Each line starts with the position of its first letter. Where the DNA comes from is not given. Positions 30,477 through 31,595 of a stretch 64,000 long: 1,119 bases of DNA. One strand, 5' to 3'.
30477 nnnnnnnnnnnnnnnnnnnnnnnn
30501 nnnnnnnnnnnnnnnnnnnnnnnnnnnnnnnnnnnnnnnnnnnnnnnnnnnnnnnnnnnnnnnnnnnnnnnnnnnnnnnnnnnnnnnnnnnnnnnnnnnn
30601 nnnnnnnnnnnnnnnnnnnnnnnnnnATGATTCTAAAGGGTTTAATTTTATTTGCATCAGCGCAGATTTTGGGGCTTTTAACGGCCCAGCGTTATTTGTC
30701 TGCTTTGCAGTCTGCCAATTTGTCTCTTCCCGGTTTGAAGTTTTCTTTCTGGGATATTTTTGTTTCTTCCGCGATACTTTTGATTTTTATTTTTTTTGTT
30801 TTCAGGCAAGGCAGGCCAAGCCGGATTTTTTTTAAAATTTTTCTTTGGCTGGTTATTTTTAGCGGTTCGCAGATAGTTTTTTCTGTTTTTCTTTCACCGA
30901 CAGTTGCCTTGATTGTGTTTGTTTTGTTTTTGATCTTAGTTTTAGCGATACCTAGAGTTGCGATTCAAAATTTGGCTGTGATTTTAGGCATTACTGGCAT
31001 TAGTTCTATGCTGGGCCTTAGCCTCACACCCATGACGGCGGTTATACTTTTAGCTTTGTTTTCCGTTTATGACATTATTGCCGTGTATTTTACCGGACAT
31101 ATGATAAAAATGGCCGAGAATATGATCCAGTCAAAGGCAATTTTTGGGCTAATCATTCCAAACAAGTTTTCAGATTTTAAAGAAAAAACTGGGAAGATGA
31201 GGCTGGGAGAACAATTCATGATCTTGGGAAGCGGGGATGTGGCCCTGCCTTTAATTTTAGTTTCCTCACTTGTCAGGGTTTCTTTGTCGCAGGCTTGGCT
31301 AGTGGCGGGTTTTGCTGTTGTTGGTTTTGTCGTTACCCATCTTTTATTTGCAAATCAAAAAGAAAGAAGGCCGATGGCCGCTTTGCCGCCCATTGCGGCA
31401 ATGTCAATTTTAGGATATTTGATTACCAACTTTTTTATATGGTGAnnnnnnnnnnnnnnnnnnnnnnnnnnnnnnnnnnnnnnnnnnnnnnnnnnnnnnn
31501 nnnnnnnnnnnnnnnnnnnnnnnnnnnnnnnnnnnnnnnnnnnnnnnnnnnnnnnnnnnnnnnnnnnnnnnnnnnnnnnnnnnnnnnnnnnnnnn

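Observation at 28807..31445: Presenilin/signal-peptide-peptidase-like intramembrane aspartyl protease at the end of a run of small unknown membrane and secreted proteins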

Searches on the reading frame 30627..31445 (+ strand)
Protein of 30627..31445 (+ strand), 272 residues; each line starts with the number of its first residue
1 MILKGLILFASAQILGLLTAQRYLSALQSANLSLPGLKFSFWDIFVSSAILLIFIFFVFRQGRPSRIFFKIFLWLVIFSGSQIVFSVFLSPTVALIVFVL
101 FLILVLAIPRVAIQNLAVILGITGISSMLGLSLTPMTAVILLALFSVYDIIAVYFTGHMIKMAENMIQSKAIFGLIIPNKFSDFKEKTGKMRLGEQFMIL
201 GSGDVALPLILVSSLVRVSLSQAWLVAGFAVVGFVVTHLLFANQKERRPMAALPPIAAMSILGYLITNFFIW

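Call 3: search_protein_families(library=pfam, proteins=[window:30627-31445:+], max_evalue=1)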
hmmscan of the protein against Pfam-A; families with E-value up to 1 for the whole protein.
window:30627-31445:+ (272 aa): 1 family
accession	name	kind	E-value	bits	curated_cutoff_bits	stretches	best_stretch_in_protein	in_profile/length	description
PF06550.16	SPP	-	6.2e-20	72.3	23.9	1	54-269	48-279/283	Signal-peptide peptidase, presenilin aspartyl protease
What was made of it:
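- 30627..31445 (+): PSH-like GxGD intramembrane aspartyl protease, 272 aa, nine transmembrane helices. It is recorded in NCBI as hypothetical protein HYX21_00485 of a Candidatus Yanofskybacteria genome. Pfam PF06550, 72.3 bits against a cut-off of 23.9 (call 3).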

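Call 4: search_protein_families(library=ncbifam, proteins=[window:30627-31445:+], max_evalue=1)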
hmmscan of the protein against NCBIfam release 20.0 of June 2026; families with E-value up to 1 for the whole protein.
window:30627-31445:+ (272 aa): 1 family
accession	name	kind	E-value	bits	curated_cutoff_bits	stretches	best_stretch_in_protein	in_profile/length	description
NF041679.1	IMP_arch_presen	equivalog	7.5e-26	91.3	125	1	65-267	59-279/281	presenilin family intramembrane aspartyl protease PSH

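Call 6: search_solved_structures(query=window:30627-31445:+, max_evalue=1, show_alignments=2)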
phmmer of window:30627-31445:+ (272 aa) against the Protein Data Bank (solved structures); distinct sequences matched with E-value up to 1: 3.
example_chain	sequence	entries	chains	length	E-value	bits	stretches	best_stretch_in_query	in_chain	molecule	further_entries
4hyc_A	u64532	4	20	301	6.1e-16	62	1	48-266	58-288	Putative uncharacterized protein | Uncharacterized protein PSH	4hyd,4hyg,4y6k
1u37_A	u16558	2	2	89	0.62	12.8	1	176-221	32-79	amyloid beta A4 precursor protein-binding, family A, member 1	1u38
1x45_A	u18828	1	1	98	0.73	12.6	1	183-222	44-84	amyloid beta (A4) precursor protein-binding, family A, member 1 (X11)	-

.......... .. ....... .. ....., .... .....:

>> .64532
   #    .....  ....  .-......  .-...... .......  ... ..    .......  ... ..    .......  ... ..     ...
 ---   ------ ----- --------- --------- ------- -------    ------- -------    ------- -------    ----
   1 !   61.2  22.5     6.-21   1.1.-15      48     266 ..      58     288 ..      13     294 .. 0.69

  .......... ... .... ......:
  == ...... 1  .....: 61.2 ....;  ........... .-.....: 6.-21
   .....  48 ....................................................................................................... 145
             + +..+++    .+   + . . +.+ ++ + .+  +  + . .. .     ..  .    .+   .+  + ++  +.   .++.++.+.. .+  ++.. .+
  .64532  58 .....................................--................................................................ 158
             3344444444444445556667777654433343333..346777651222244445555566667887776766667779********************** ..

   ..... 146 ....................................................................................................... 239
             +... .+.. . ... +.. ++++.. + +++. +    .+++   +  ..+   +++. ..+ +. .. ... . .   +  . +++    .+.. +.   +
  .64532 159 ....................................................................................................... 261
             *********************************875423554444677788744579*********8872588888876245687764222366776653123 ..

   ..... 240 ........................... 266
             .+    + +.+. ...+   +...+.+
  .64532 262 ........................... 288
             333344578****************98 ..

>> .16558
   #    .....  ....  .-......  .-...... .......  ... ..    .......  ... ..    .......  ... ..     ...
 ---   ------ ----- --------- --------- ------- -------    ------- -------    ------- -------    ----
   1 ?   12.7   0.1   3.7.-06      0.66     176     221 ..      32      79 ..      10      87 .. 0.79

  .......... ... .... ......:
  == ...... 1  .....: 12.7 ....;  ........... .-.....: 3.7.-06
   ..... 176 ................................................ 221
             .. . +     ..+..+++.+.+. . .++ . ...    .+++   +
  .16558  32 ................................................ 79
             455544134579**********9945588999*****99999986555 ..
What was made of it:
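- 30627..31445 (+): PDB 4hyc E=6e-16 (call 6).
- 31068..31073 (+): YD motif (Y148, D149). D149 is the first catalytic aspartate, in helix 6 (residues 135-156). Aligned with PSH YD (call 6).
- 31227..31238 (+): GSGD motif (G201-D204). D204 is the second catalytic aspartate, at the start of helix 7 and directly after a short beta-strand (197-201). Aligned with PSH GMGD (call 6).
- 31377..31391 (+): AALPP (residues 251-255), the PAL-motif equivalent just before helix 9. Most other CPR relatives have PALPP. Aligned with PSH AGLPP (call 6).
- Closest known: PSH / MCMJR1, the presenilin homologue of the archaeon Methanoculleus marisnigri. Different: GSGD instead of GMGD and AALPP instead of AGLPP (call 6).
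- Checked: They align residue for residue with the YD, GxGD and PAL-equivalent segments of solved PSH (call 6). This is far beyond chance: Pfam PF06550 E=6.2e-20 (call 3) and PDB 4hyc E=6.1e-16 (call 6).
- PDB 4hyc E=6e-16, with all three motifs aligned (call 6). The best solved relative is archaeal (call 6).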

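Call 7: find_homologous_proteins(query=window:30627-31445:+, max_evalue=0.001)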
Query window:30627-31445:+ (272 aa): 321 proteins with E <= 0.001 among 8000 candidates; the best 120 are listed.
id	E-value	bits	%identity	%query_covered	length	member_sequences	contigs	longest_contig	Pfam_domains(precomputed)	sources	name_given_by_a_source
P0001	1.7e-159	547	100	100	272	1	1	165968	PF06550.16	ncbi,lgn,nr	ncbi:MAG: hypothetical protein HYX21_00485 [Candidatus Yanofskybacteria bacterium]|nr:hypothetical p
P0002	1.3e-136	472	85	99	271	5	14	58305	PF06550.16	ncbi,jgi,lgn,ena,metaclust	ncbi:MAG TPA: presenilin family intramembrane aspartyl protease [Candidatus Paceibacterota bacterium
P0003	2.4e-132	458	85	98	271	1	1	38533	PF06550.16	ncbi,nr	ncbi:MAG: hypothetical protein HYT63_01395 [Candidatus Yanofskybacteria bacterium]|nr:hypothetical p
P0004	2.5e-125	435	79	99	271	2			PF06550.16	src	-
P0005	2.5e-93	330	61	99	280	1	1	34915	PF06550.16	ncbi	-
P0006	6.4e-85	303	58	97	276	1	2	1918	PF06550.16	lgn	-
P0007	1.2e-82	295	59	98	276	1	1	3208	PF06550.16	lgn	-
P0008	5.8e-81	290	59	98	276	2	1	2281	PF06550.16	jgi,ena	-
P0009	8.5e-81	289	56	97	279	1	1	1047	PF04258.19,PF06550.16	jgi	jgi:presenilin-like A22 family membrane protease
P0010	2.2e-80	288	58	98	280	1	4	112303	PF06550.16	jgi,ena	-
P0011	8.9e-79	283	54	97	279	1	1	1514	PF06550.16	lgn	-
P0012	2.4e-77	278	57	98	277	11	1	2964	PF06550.16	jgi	-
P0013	3.9e-77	277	54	98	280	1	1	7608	PF06550.16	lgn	-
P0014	5.0e-77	277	54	99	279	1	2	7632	PF06550.16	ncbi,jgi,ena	-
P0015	8.2e-77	276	53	99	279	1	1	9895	PF06550.16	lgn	-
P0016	1.6e-75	272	54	97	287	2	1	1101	PF04258.19,PF06550.16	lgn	-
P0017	1.9e-75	272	56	97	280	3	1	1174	PF06550.16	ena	-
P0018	1.1e-74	269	52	98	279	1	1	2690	PF06550.16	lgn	-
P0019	2.9e-74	268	51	98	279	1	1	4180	PF06550.16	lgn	-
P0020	3.1e-74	268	53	98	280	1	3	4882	PF04258.19,PF06550.16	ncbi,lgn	-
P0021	4.4e-74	267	60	85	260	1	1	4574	PF06550.16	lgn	-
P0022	7.7e-74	266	51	99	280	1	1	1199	PF06550.16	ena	-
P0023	5.2e-72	260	53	98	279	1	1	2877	PF06550.16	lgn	-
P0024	3.5e-71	258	51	99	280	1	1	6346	PF06550.16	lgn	-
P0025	6.4e-70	254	51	99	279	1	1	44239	PF04258.19,PF06550.16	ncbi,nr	ncbi:MAG: presenilin family intramembrane aspartyl protease [bacterium]|nr:presenilin family intrame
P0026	1.5e-69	252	50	92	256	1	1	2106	PF06550.16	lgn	-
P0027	2.0e-67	245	48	97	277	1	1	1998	PF04258.19,PF06550.16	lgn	-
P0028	7.2e-66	240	50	97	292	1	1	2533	PF06550.16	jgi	jgi:presenilin-like A22 family membrane protease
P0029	1.5e-64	236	48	99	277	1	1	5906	PF06550.16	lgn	-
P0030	2.7e-64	235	49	99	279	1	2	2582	PF06550.16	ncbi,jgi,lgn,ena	-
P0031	8.7e-64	234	48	100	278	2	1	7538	PF06550.16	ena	-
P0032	2.5e-63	232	48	100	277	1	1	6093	PF06550.16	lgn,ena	-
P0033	2.9e-63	232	48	97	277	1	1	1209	PF06550.16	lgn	-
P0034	3.7e-63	231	50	93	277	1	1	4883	PF06550.16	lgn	-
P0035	1.0e-62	230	49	97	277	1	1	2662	PF06550.16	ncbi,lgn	-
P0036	1.1e-62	230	48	92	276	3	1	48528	PF06550.16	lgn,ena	-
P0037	1.2e-62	230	49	97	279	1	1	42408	PF06550.16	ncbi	-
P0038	2.1e-62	229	47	97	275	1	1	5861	PF06550.16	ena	-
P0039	5.0e-62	228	47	97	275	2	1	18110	PF04258.19,PF06550.16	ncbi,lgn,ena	-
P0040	5.3e-62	228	47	99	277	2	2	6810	PF06550.16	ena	-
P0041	5.7e-62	228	47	94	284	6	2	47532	PF06550.16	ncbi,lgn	-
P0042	6.7e-62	227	46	98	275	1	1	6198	PF06550.16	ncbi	-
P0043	7.2e-62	227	49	93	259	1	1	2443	PF06550.16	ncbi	-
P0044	7.4e-62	227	45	97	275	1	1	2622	PF06550.16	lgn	-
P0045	8.4e-62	227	47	97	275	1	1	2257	PF04258.19,PF06550.16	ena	-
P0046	1.4e-61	226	47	97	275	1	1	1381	PF06550.16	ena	-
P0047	1.7e-61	226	48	95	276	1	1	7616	PF04258.19,PF06550.16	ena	-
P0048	1.8e-61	226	58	73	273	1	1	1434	PF06550.16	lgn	-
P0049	2.8e-61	225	46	97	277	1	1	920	PF04258.19,PF06550.16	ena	-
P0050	3.1e-61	225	48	95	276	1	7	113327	PF04258.19,PF06550.16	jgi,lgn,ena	-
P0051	3.2e-61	225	46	97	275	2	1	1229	PF06550.16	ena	-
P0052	3.9e-61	225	48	95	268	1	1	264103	PF04258.19,PF06550.16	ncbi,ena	-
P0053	4.8e-61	225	47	93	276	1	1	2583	PF06550.16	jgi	jgi:presenilin-like A22 family membrane protease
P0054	5.4e-61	224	47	93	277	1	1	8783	PF06550.16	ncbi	-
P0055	6.8e-61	224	48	98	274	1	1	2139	PF04258.19,PF06550.16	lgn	-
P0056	6.9e-61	224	46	97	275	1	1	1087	PF06550.16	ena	-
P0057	7.4e-61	224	50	96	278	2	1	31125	PF06550.16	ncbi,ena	-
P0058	1.0e-60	224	47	98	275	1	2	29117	PF06550.16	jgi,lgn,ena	-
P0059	1.3e-60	223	49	97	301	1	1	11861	PF06550.16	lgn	-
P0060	1.7e-60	223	45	99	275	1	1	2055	PF06550.16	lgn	-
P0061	2.1e-60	222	46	97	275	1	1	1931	PF06550.16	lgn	-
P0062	2.4e-60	222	46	97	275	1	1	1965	PF06550.16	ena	-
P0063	2.4e-60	222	50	84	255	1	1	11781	PF06550.16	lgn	-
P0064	2.4e-60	222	46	97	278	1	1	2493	PF06550.16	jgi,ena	-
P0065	3.1e-60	222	45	97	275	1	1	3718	PF06550.16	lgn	-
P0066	3.3e-60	222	47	98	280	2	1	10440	PF06550.16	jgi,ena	-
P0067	4.7e-60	221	49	93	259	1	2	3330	PF06550.16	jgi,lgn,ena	-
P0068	4.8e-60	221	49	97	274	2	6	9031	PF04258.19,PF06550.16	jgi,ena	-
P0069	5.2e-60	221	46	97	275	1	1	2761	PF06550.16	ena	-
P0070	7.0e-60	221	48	97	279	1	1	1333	PF06550.16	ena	-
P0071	7.0e-60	221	48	97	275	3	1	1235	PF06550.16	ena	-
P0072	7.6e-60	221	48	97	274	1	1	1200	PF06550.16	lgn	-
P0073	7.7e-60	221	48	95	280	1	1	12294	PF06550.16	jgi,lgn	jgi:presenilin-like A22 family membrane protease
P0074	7.9e-60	221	50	96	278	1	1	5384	PF06550.16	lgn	-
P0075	8.5e-60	220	47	97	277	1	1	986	PF06550.16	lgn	-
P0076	8.5e-60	220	48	98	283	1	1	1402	PF06550.16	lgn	-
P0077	9.7e-60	220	46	97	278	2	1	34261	PF06550.16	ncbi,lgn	ncbi:MAG: presenilin family intramembrane aspartyl protease [Candidatus Paceibacterota bacterium]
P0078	1.4e-59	220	47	97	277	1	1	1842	PF06550.16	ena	-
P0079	1.7e-59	219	47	99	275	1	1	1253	PF06550.16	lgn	-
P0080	1.9e-59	219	47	97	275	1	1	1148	PF06550.16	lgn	-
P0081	2.1e-59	219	47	98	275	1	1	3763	PF06550.16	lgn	-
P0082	2.1e-59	219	48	97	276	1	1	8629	PF06550.16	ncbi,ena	-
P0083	2.2e-59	219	48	97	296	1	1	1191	PF06550.16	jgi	jgi:presenilin-like A22 family membrane protease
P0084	2.5e-59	219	45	98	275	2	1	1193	PF06550.16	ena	-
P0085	2.6e-59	219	46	97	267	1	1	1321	PF04258.19,PF06550.16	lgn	-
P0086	3.9e-59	218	46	97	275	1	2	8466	PF06550.16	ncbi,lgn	-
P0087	6.4e-59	218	46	97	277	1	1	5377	PF06550.16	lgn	-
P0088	6.9e-59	218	48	97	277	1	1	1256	PF04258.19,PF06550.16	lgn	-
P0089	7.4e-59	217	46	98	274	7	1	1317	PF06550.16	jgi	jgi:presenilin-like A22 family membrane protease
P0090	7.8e-59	217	52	85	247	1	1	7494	PF06550.16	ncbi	-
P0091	7.9e-59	217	46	97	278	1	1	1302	PF06550.16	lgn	-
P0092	1.3e-58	217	48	95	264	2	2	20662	PF06550.16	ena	-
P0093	1.5e-58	216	46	93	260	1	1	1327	PF06550.16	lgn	-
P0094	1.5e-58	216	47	97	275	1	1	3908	PF06550.16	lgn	-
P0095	1.5e-58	216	46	97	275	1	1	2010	PF06550.16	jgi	-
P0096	1.8e-58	216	46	97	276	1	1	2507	PF06550.16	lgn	-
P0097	1.9e-58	216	46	97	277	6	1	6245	PF06550.16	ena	-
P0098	2.0e-58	216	44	98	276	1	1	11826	PF06550.16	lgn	-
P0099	2.9e-58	215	46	98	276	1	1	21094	PF06550.16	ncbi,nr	ncbi:MAG: hypothetical protein HYT65_01935 [Candidatus Yanofskybacteria bacterium]|nr:hypothetical p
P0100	2.9e-58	215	49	97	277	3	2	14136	PF06550.16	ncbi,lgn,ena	-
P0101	3.5e-58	215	45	97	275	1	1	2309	PF06550.16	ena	-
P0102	3.5e-58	215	47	97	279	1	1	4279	PF06550.16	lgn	-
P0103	4.2e-58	215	47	97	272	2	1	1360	PF06550.16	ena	-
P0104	5.2e-58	215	45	96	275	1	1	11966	PF06550.16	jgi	-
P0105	5.2e-58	215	46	99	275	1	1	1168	PF04258.19,PF06550.16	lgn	-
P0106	5.2e-58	215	46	97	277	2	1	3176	PF06550.16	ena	-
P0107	5.4e-58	215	47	95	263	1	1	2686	PF06550.16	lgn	-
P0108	6.0e-58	214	48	95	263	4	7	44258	PF06550.16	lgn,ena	-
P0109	6.4e-58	214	44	98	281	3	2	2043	PF06550.16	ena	-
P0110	6.6e-58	214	46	99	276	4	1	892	PF06550.16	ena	-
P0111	7.4e-58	214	45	93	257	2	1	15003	PF06550.16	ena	-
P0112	1.0e-57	214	47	97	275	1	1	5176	PF06550.16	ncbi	-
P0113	1.2e-57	213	47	96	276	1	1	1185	PF06550.16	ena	-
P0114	1.6e-57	213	54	75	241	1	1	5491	PF06550.16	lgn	-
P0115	1.9e-57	213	45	99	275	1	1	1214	PF06550.16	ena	-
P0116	2.5e-57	212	45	99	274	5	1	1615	PF06550.16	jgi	jgi:presenilin-like A22 family membrane protease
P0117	4.0e-57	212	47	97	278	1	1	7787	PF04258.19,PF06550.16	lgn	-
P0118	6.8e-57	211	45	97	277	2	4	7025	PF06550.16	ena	-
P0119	6.9e-57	211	47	94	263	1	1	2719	PF06550.16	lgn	-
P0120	8.1e-57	211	48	97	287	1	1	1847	PF04258.19,PF06550.16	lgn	-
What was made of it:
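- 30627..31445 (+): Identity of the record from call 7.
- On Signal peptide peptidase / SPP-like (A22B, Pfam PF04258): Some homologues carry a recorded PF04258 hit alongside PF06550 (call 7).
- Closest known: Signal peptide peptidase and SPP-like proteases. Same: Some close CPR homologues also carry a recorded PF04258 hit (call 7).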

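Call 10: find_related_loci(query=A1, collection=genome_contigs, flank=8000)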
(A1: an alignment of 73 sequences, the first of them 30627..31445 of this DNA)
Query A1 (272 aa) in genome_contigs; peptide patterns used: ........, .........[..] (x = any residue, [..] = any of these).
133 stretches matched a pattern; 74 encode a relative of the query (tblastn E <= 1e-3); 74 distinct loci.
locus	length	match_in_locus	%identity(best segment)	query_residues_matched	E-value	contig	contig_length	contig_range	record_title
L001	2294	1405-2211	85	1-269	6e-158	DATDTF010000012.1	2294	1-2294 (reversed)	MAG TPA_asm: Candidatus Paceibacterota bacterium isolate SMAG_U8024 k141_2040819, whole genome shotgun sequence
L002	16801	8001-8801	85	1-267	4e-144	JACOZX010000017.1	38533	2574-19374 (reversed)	MAG: Candidatus Yanofskybacteria bacterium isolate NC_groundwater_216_Ag_S-0.1um_42_16 S4_GD2017_2_S1_scaffold_632, whol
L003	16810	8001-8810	61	3-271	2e-98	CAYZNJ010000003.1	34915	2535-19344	MAG TPA_asm: uncultured Candidatus Saccharibacteria bacterium isolate SRP269290_co1_1157 genome assembly, contig: NODE_1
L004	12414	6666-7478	54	1-268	4e-88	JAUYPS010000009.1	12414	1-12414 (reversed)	MAG: bacterium isolate C4_metabat.bin.47 C4_k141_16035, whole genome shotgun sequence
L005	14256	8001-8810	51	4-271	7e-79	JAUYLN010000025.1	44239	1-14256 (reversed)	MAG: bacterium isolate C24_metabat.bin.36 C24_k141_202243, whole genome shotgun sequence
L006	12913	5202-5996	54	8-269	5e-76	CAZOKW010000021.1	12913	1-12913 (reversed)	MAG TPA_asm: uncultured Candidatus Saccharibacteria bacterium isolate SRP178908_co1_360 genome assembly, contig: NODE_33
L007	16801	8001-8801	49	3-267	1e-74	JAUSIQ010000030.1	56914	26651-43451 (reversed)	MAG: bacterium isolate E14_metabat.bin.263 E14_k141_1529515, whole genome shotgun sequence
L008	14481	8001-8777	47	3-260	2e-69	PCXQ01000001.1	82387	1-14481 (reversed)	MAG: Candidatus Yanofskybacteria bacterium CG10_big_fil_rev_8_21_14_0_10_36_16 CG10_8_21_14_0.10_scaffold_135_c, whole g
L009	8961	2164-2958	46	3-267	9e-69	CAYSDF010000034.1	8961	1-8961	MAG TPA_asm: uncultured Candidatus Saccharibacteria bacterium isolate SRP193066_co2_10 genome assembly, contig: NODE_403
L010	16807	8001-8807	47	1-270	9e-68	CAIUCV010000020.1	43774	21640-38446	MAG: Candidatus Yanofskybacteria bacterium isolate D14_bin-0819 genome assembly, contig: bin-0819:20/23, whole genome sh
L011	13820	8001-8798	46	3-269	2e-67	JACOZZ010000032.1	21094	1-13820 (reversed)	MAG: Candidatus Yanofskybacteria bacterium isolate NC_groundwater_218_Ag_S-0.1um_43_10 S4_GD2017_2_S1_scaffold_4486, who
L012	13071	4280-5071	48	4-268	3e-67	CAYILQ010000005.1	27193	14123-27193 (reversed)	MAG TPA_asm: uncultured Candidatus Saccharibacteria bacterium isolate ERP119705_co24_158 genome assembly, contig: NODE_1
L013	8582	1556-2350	47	3-267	1e-65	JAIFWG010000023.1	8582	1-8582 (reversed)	MAG: Candidatus Parcubacteria bacterium isolate viral-cat_41_14 PAFVLPS_2018_scaffold_40327, whole genome shotgun sequen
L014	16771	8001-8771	48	3-260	3e-65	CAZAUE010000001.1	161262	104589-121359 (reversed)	MAG TPA_asm: uncultured Candidatus Saccharibacteria bacterium isolate SRP050083_co1_186 genome assembly, contig: NODE_8_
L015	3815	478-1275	44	3-267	8e-65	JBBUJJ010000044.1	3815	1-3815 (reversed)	MAG: Patescibacteria group bacterium isolate H41-bin108_1 H41_bin108_1_000000000044, whole genome shotgun sequence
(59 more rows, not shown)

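Call 15: predict_structure(alignment_id=A1)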
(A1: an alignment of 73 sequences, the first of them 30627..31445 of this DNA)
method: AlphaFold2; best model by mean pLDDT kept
length: 272 residues; sequences in the alignment: 73
mean_pLDDT: 93.6   pTM: 0.90
mean pLDDT of the five models: 93.6, 92.2, 91.9, 91.5, 90.7
residues with pLDDT >= 90: 219; 70-90: 52; 50-70: 1; < 50: 0
segments of 3 or more residues with pLDDT < 50: none
pLDDT, mean of each block of 10 residues (from residue 1): 96 98 95 82 91 88 90 95 97 97 96 97 97 97 97 92 87 93 91 81 97 97 98 97 89 97 96 79
secondary structure, 60 per line:
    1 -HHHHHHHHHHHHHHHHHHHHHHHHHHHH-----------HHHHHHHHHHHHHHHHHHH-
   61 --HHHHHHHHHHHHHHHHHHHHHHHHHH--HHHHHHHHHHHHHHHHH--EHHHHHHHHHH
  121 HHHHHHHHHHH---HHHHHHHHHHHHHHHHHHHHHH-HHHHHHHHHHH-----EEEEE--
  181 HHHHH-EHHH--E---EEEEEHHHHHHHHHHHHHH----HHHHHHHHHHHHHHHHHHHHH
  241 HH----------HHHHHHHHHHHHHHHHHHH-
elements in order: H2-29 H41-59 H63-88 H91-107 H111-131 H135-156 H158-168 E174-178 H181-185 E197-201 H202-215 H220-242 H253-271
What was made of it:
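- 30627..31445 (+): AlphaFold pLDDT 93.6 with nine helices (call 15).
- On Presenilin/SPP superfamily of GxGD intramembrane aspartyl proteases (MEROPS A22; Pfam PF06550 'SPP'): AALPP251-255 precedes helix 253-271 and aligns with PSH AGLPP (calls 6, 15). The AlphaFold model has pLDDT 93.6 and nine membrane helices (call 15).
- AlphaFold pLDDT 93.6, pTM 0.90, nine helices plus the two short strands flanking the helix 6-7 loop (call 15).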
